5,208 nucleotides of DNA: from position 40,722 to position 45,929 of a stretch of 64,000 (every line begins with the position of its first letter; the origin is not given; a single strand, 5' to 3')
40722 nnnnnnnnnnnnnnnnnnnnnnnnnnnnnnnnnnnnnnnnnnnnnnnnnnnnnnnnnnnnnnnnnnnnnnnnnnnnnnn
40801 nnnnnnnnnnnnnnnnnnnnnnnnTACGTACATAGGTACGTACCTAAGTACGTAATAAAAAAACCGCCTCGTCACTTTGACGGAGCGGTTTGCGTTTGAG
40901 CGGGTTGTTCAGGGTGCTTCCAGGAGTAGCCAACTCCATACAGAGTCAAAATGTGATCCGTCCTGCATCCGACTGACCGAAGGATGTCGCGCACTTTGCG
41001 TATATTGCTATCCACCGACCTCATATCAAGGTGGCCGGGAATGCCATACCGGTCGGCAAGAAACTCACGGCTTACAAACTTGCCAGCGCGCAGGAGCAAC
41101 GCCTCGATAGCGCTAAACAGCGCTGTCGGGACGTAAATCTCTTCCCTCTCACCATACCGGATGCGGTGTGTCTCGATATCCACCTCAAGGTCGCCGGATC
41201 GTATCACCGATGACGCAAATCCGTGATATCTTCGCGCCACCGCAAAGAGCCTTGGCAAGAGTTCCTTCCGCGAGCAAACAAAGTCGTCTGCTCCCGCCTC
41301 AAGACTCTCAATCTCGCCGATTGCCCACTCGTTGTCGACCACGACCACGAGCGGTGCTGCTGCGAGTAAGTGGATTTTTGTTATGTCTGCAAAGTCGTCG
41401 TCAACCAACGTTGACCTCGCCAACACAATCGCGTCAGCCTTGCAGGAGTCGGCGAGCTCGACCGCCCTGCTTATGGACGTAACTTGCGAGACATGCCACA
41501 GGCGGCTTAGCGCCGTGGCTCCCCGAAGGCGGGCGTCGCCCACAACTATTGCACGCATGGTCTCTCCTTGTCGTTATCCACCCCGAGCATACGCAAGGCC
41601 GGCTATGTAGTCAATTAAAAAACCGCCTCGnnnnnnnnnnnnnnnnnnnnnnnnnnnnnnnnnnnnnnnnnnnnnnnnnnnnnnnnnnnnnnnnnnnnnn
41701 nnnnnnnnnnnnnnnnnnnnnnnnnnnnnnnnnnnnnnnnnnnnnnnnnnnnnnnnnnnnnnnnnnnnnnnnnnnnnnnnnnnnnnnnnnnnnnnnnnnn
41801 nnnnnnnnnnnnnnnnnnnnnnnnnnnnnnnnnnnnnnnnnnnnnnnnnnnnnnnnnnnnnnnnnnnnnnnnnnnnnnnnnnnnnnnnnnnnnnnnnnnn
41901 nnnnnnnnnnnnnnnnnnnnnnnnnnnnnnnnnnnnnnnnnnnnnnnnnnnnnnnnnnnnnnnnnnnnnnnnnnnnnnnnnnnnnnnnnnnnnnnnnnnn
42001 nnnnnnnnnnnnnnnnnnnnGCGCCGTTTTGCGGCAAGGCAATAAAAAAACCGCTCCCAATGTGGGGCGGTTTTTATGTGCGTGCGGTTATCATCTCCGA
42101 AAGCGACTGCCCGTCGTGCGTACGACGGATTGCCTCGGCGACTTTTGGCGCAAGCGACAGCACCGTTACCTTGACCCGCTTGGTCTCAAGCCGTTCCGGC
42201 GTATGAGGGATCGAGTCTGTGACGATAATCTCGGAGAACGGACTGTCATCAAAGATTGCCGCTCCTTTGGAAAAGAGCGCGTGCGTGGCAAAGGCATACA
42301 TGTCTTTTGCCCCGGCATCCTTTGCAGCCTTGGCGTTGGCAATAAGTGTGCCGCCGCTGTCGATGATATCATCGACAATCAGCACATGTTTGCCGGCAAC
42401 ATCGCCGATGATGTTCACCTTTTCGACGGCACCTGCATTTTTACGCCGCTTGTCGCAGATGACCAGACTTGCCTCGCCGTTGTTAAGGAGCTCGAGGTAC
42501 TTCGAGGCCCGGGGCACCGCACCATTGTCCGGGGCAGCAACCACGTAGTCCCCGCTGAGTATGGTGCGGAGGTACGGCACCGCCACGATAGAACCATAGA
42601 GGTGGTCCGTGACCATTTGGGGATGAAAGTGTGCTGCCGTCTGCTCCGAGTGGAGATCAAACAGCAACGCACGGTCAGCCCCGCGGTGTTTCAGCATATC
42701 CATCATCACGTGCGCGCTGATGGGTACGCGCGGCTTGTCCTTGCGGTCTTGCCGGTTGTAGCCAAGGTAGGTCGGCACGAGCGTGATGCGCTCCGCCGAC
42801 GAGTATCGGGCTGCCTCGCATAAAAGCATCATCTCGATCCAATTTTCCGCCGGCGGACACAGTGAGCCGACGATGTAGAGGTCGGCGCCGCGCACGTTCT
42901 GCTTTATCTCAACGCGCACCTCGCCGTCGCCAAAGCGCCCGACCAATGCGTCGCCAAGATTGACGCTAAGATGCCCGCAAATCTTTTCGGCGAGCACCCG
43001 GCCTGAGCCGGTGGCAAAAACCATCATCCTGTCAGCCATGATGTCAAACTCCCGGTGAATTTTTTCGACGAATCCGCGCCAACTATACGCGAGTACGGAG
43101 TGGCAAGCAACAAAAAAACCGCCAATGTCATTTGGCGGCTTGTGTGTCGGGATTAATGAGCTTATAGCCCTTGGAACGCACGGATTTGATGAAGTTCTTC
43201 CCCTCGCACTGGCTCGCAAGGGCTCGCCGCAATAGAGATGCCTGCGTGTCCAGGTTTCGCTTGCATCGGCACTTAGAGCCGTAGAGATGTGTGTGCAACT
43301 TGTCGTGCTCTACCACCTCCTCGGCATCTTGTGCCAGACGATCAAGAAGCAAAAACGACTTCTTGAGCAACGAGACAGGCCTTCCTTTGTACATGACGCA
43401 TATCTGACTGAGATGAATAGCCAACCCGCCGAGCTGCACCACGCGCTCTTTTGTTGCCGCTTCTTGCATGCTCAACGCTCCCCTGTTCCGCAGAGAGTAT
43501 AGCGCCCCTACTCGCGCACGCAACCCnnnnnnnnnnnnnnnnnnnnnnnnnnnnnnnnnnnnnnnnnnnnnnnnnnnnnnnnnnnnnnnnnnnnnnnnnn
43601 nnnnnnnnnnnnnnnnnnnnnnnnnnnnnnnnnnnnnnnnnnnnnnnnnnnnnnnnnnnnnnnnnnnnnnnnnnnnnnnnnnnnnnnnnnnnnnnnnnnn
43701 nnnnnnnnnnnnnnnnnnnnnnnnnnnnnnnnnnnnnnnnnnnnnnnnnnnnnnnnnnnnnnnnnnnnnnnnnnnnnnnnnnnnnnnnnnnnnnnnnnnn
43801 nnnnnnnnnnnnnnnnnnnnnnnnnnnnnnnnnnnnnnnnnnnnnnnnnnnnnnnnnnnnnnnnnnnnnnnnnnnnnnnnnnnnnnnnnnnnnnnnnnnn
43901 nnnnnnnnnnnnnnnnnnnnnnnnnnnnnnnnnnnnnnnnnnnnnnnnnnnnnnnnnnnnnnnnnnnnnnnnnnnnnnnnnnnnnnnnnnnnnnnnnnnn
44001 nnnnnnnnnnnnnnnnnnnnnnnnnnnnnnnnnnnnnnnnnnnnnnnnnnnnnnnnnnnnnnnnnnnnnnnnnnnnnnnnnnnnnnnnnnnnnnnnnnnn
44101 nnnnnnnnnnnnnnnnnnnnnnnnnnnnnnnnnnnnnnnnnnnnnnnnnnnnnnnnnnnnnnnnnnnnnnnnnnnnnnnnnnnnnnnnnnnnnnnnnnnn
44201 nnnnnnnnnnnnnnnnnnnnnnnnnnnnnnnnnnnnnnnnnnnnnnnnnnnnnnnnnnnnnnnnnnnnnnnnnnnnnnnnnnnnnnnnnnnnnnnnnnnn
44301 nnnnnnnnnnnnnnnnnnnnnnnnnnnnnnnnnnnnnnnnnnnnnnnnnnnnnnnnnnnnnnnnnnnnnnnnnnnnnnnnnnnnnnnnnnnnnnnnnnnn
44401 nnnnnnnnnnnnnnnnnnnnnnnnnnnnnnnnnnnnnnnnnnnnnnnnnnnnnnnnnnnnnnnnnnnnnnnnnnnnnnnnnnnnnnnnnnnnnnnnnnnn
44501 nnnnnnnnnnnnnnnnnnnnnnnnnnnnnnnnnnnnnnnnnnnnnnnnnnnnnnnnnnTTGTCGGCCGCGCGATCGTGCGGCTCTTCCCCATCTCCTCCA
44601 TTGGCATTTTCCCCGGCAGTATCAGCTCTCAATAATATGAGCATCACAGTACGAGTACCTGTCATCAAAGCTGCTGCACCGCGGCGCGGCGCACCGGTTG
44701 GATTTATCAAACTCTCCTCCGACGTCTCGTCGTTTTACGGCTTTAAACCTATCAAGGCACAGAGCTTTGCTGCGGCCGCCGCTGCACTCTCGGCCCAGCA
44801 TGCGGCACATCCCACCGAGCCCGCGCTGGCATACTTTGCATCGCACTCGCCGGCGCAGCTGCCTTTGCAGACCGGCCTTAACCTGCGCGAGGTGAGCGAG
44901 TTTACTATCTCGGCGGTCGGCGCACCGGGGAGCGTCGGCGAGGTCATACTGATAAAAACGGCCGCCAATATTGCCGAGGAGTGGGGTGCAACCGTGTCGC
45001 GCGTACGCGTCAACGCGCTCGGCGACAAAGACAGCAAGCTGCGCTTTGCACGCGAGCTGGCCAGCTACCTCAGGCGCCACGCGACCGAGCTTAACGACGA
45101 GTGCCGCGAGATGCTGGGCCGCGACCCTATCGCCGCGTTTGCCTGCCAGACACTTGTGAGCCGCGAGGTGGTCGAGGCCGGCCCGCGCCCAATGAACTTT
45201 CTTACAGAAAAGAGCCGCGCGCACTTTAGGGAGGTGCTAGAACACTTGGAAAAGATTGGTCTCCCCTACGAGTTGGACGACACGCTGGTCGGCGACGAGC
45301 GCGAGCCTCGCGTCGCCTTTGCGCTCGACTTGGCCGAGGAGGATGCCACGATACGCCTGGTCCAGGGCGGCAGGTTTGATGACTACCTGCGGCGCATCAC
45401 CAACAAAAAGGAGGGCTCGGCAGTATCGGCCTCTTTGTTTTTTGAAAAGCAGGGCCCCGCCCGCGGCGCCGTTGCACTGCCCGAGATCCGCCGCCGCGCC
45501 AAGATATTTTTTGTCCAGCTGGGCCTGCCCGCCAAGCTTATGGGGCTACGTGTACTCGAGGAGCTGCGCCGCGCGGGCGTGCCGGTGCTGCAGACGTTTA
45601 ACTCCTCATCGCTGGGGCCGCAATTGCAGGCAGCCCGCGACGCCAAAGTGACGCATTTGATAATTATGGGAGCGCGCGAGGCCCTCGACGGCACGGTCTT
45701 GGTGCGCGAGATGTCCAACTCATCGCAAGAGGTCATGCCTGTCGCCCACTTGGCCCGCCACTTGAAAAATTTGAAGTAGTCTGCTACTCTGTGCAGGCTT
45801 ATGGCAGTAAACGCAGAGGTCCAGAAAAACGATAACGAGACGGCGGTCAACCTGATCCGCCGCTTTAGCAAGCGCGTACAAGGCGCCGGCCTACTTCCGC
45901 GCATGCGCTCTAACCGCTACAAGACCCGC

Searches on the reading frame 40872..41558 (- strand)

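Call 60: search_protein_families(library=pfam, proteins=[window:40872-41558:-], max_evalue=0.0001)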
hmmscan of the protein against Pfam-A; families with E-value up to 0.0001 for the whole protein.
window:40872-41558:- (228 aa): 1 family
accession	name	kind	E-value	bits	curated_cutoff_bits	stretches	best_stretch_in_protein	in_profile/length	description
PF00486.34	Trans_reg_C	-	2e-09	37.8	26.2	1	140-212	3-76/77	Transcriptional regulatory protein, C terminal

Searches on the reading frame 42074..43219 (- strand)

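Call 18: search_protein_families(library=pfam, proteins=[window:42074-43219:-], max_evalue=0.001)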
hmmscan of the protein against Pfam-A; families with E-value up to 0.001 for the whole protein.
window:42074-43219:- (381 aa): 3 families
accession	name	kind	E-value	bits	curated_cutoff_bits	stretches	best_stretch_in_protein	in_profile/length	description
PF13793.12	Pribosyltran_N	-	1.7e-36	125.1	25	1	65-180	1-117/117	N-terminal domain of ribose phosphate pyrophosphokinase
PF14572.12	Pribosyl_synth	-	1.1e-24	87.9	27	1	268-376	75-182/184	Phosphoribosyl synthetase-associated domain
PF00156.33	Pribosyltran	-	3.9e-15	55.9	26.3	1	225-323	31-131/158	Phosphoribosyl transferase domain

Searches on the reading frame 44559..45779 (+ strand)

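Call 18: search_protein_families(library=pfam, proteins=[window:44559-45779:+], max_evalue=0.001)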
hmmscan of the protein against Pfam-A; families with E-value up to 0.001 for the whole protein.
window:44559-45779:+ (406 aa): 1 family
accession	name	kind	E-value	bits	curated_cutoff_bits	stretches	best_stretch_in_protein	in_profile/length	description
PF03129.25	HGTP_anticodon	-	1e-07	32.4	21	1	331-404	20-93/94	Anticodon binding domain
